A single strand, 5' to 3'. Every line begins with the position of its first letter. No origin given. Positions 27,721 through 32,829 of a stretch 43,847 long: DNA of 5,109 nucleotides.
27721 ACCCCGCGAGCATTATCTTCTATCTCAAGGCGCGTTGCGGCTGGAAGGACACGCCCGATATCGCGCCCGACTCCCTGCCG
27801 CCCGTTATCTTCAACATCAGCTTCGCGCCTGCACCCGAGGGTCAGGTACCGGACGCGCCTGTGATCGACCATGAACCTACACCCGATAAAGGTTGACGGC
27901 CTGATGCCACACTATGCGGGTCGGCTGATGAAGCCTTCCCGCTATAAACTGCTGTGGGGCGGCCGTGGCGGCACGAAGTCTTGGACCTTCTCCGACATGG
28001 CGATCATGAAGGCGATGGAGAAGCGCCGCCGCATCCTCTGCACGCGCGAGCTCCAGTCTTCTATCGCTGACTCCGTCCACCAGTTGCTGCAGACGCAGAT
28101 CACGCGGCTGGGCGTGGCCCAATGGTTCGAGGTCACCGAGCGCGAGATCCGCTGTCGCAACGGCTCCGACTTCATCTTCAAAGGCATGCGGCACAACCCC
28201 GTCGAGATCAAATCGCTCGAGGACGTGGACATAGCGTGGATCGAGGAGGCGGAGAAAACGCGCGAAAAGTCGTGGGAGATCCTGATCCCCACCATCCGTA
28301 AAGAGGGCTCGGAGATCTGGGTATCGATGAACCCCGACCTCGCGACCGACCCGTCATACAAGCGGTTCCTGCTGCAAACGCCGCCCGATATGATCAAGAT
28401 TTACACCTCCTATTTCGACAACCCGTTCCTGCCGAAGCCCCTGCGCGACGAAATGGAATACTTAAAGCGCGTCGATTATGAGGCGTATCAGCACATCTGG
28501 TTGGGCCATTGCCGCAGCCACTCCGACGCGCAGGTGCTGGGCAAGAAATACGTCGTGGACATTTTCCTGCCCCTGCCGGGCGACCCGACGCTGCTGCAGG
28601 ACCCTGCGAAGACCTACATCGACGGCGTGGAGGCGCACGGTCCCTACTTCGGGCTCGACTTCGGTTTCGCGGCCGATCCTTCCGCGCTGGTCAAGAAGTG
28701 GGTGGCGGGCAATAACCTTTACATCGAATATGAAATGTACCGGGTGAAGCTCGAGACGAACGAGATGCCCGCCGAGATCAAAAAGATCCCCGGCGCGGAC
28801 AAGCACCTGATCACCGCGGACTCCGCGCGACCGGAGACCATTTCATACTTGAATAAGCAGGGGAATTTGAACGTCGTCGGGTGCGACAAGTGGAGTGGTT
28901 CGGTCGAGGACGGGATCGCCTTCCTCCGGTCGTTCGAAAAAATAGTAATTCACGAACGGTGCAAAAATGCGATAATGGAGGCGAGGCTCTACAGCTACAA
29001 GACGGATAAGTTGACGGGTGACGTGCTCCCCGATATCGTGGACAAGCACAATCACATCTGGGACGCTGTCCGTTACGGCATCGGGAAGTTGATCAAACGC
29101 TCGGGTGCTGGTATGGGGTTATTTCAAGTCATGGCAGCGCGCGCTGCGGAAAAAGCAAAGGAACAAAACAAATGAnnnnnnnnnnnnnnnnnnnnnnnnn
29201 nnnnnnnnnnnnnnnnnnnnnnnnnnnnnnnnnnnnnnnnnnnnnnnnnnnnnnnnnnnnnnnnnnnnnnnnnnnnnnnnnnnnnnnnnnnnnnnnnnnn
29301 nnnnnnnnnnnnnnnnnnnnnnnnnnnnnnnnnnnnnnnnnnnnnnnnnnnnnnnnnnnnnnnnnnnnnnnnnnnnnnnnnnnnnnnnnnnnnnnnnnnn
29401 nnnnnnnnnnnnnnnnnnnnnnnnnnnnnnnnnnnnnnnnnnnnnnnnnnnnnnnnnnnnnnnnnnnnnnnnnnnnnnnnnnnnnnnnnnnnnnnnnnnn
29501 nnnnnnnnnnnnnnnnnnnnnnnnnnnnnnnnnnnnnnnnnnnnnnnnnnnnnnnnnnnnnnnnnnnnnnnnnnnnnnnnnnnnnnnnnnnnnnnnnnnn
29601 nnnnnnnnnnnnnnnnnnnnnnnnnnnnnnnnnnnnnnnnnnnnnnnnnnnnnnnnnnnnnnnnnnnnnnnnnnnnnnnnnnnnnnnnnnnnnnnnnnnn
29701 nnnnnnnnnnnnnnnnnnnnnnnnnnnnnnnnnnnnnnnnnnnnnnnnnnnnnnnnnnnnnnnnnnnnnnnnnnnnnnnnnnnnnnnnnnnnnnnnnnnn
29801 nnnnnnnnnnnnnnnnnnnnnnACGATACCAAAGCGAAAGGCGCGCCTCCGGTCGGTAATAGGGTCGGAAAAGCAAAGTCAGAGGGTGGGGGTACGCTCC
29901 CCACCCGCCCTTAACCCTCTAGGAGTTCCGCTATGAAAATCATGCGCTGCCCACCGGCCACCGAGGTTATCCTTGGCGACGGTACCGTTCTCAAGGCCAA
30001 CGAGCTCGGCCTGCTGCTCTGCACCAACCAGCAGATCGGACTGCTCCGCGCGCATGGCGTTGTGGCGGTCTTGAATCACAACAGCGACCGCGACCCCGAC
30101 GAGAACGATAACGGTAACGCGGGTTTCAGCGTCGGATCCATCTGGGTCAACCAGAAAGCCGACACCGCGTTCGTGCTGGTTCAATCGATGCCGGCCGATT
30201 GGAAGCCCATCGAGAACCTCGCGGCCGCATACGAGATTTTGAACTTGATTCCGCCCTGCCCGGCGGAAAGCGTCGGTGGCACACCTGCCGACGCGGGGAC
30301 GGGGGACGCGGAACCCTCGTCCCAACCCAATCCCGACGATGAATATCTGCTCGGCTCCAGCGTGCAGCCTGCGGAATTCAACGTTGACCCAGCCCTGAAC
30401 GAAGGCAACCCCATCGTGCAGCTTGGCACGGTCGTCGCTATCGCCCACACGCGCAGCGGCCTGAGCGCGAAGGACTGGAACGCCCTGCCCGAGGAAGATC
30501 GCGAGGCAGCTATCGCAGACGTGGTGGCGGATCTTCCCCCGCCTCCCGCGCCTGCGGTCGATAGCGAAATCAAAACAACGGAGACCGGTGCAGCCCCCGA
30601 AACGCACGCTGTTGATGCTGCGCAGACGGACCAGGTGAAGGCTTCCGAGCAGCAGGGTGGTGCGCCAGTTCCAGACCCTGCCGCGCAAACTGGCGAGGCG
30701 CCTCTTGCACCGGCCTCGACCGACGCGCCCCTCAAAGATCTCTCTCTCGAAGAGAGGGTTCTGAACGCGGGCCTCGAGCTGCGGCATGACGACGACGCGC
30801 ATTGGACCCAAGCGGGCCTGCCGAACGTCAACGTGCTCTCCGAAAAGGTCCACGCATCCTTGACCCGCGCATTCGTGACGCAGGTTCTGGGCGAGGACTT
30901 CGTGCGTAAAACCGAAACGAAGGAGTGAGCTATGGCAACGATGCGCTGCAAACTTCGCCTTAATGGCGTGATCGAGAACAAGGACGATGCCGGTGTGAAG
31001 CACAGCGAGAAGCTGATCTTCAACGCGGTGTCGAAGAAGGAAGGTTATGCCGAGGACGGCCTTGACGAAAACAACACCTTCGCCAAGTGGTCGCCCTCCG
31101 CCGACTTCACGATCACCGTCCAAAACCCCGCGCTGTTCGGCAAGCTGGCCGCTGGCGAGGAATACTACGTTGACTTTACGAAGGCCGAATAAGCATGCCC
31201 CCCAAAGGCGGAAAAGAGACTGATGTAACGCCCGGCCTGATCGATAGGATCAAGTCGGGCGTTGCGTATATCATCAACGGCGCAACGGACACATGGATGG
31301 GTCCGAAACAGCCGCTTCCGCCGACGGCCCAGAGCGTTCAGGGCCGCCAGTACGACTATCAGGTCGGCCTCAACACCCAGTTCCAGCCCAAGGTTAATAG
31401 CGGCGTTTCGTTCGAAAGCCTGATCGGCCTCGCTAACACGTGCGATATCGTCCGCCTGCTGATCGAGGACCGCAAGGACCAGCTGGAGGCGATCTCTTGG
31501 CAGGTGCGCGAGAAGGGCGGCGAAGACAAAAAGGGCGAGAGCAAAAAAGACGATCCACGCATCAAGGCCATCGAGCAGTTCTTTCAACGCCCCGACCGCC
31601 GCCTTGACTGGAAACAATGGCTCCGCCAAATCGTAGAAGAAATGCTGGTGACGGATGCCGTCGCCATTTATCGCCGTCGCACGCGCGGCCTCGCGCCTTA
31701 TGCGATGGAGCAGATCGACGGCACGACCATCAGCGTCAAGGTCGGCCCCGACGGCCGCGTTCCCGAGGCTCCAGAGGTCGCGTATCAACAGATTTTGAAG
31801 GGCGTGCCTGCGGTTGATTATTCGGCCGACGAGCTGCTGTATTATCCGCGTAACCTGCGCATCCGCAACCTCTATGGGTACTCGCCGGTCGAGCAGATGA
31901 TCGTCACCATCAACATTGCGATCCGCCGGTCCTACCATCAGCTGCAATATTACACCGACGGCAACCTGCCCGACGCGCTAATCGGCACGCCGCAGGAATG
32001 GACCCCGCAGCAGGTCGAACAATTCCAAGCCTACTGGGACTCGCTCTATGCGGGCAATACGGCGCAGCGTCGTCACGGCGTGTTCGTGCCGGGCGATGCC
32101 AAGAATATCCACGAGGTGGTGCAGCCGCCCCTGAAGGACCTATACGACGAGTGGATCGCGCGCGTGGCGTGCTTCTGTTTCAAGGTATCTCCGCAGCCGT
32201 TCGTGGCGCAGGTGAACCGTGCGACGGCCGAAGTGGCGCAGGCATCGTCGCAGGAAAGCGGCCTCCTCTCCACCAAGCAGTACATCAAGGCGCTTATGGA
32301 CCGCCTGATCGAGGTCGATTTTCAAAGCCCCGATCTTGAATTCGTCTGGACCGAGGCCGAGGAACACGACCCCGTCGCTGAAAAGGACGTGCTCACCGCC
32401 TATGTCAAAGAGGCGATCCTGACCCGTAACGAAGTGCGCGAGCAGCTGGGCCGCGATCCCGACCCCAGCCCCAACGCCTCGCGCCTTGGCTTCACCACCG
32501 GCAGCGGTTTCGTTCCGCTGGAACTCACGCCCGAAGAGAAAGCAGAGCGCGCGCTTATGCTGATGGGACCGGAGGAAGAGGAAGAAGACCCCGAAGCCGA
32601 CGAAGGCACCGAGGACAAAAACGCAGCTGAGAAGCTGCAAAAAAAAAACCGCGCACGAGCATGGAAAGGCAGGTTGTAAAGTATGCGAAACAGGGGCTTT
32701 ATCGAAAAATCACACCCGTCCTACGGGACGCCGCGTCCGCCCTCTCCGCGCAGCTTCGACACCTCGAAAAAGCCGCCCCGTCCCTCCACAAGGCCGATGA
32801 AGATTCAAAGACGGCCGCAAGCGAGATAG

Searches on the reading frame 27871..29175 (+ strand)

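Call 10: search_protein_families(library=pfam, proteins=[window:27871-29175:+], max_evalue=0.001)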
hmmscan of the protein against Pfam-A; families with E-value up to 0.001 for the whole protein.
window:27871-29175:+ (434 aa): 2 families
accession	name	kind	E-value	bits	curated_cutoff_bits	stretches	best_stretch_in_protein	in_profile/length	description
PF04466.19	Terminase_3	-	1.2e-42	146.2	23.2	1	24-213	3-201/201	Phage terminase large subunit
PF17288.8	Terminase_3C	-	4.6e-19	69.7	26.7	1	263-404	1-153/155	Terminase RNAseH like domain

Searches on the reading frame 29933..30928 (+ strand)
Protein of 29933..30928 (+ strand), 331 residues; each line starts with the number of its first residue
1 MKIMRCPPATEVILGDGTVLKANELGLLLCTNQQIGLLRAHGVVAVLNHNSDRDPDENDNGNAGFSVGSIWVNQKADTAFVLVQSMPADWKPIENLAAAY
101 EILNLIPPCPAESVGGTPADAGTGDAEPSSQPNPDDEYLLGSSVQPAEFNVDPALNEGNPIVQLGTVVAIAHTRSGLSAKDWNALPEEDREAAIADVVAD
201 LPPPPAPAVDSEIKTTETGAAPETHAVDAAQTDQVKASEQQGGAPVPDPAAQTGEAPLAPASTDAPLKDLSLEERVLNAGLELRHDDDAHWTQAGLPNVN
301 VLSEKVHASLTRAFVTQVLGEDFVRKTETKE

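Call 73: search_protein_families(library=phrogs, proteins=[window:29933-30928:+], max_evalue=0.0001)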
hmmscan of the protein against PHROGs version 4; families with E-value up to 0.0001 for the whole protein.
window:29933-30928:+ (331 aa): 3 families
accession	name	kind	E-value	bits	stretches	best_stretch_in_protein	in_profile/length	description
phrog_13934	-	unknown function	2.3e-07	32.3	1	119-236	61-176/217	-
phrog_32158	-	unknown function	1.7e-06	28.7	1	134-199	82-141/221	-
phrog_10966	-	unknown function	6.4e-05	24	0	274-318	3-47/252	-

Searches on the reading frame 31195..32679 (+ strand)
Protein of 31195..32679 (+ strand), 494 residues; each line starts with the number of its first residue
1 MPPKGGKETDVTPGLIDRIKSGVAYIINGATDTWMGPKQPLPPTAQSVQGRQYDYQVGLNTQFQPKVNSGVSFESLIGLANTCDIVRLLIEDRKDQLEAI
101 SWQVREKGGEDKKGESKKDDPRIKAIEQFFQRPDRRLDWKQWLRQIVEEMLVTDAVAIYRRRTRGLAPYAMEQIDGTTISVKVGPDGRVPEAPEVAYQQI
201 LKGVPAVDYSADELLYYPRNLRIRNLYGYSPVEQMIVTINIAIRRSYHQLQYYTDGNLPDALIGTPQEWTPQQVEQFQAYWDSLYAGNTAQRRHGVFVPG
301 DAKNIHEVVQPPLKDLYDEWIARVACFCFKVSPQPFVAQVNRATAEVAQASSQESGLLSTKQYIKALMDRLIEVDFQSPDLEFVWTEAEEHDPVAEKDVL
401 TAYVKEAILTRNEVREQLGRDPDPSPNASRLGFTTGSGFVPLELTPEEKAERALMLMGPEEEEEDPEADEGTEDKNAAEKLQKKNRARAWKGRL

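Call 73: search_protein_families(library=phrogs, proteins=[window:31195-32679:+], max_evalue=0.0001)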
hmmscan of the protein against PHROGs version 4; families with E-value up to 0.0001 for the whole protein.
window:31195-32679:+ (494 aa): 3 families
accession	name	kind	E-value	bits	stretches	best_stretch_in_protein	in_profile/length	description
phrog_2662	-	head and packaging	9.6e-69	233.7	1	41-488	23-472/717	portal protein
phrog_12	-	head and packaging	2.2e-24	87.5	1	104-288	114-280/646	portal protein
phrog_37955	-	head and packaging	1.1e-05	24.8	1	125-424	166-481/945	portal protein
